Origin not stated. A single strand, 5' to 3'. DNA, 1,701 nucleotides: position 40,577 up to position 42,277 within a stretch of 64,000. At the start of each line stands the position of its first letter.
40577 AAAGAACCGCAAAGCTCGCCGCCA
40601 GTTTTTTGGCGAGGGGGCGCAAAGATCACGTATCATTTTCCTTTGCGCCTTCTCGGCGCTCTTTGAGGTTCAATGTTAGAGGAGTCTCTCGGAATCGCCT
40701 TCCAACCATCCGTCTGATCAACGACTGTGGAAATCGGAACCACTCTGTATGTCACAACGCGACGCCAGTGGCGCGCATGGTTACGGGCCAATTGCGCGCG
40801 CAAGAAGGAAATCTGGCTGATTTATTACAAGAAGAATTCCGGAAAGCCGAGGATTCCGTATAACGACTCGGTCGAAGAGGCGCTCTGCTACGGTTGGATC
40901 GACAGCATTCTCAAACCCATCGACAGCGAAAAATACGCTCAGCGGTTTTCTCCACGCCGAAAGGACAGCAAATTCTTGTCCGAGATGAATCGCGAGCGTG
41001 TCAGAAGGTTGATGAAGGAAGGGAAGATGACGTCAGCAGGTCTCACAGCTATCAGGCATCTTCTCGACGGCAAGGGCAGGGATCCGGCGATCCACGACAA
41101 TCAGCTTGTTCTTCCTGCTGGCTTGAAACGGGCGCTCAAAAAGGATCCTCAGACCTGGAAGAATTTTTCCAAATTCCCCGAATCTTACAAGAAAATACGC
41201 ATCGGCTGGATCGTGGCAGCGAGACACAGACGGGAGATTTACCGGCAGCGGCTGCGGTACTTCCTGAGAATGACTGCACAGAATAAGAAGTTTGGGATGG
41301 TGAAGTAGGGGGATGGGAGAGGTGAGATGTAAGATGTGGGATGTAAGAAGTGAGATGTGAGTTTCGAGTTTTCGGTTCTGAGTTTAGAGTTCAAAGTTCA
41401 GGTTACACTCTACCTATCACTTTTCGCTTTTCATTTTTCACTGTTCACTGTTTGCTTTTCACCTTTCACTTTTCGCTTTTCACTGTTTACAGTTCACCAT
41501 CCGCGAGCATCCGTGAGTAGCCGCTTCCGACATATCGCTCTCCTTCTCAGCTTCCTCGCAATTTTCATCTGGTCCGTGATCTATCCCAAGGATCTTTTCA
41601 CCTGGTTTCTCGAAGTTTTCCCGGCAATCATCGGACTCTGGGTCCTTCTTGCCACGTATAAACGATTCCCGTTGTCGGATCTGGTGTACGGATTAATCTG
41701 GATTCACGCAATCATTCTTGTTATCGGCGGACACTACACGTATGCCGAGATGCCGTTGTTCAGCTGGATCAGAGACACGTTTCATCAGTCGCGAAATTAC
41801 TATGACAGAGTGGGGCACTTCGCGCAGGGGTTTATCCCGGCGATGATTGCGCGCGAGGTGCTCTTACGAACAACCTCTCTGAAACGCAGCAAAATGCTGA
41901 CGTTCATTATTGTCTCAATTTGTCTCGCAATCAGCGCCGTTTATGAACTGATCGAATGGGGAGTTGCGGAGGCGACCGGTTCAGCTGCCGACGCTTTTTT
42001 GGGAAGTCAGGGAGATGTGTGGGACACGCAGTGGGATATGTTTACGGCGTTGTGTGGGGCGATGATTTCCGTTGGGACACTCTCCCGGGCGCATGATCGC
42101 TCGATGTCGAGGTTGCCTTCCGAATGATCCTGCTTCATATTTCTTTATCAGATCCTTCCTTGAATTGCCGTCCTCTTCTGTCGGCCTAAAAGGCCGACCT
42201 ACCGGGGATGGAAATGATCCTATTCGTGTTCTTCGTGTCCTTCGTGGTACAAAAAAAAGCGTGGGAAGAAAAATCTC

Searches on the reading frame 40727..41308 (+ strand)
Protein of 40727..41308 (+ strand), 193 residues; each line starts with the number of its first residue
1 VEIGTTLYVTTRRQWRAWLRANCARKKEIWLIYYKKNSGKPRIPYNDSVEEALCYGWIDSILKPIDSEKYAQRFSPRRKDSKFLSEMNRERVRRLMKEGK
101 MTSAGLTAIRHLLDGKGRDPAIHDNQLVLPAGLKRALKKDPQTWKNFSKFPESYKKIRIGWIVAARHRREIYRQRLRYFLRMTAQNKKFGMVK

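Call 14: search_protein_families(library=pfam, proteins=[window:40727-41308:+], max_evalue=0.001)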
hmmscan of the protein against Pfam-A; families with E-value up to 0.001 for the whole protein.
window:40727-41308:+ (193 aa): 1 family
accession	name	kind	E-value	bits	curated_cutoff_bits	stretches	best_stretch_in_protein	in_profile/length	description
PF13376.11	OmdA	-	2e-10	40.9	25.6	1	127-186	2-60/60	Bacteriocin-protection, YdeI or OmpD-Associated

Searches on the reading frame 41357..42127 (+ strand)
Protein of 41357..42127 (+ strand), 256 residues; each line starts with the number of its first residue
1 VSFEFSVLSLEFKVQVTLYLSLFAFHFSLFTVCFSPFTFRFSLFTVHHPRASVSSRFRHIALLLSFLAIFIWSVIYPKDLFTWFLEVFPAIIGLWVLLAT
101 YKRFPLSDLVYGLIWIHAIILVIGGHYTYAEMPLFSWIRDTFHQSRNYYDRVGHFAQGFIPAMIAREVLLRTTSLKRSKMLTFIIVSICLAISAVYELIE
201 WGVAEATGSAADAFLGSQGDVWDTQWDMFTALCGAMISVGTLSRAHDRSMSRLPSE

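Call 14: search_protein_families(library=pfam, proteins=[window:41357-42127:+], max_evalue=0.001)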
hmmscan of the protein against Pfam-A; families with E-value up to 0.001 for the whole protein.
window:41357-42127:+ (256 aa): 1 family
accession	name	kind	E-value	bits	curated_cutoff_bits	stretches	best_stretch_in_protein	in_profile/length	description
PF09997.14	DUF2238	-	8.6e-59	197.8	26.4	1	91-231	1-140/140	Predicted membrane protein (DUF2238)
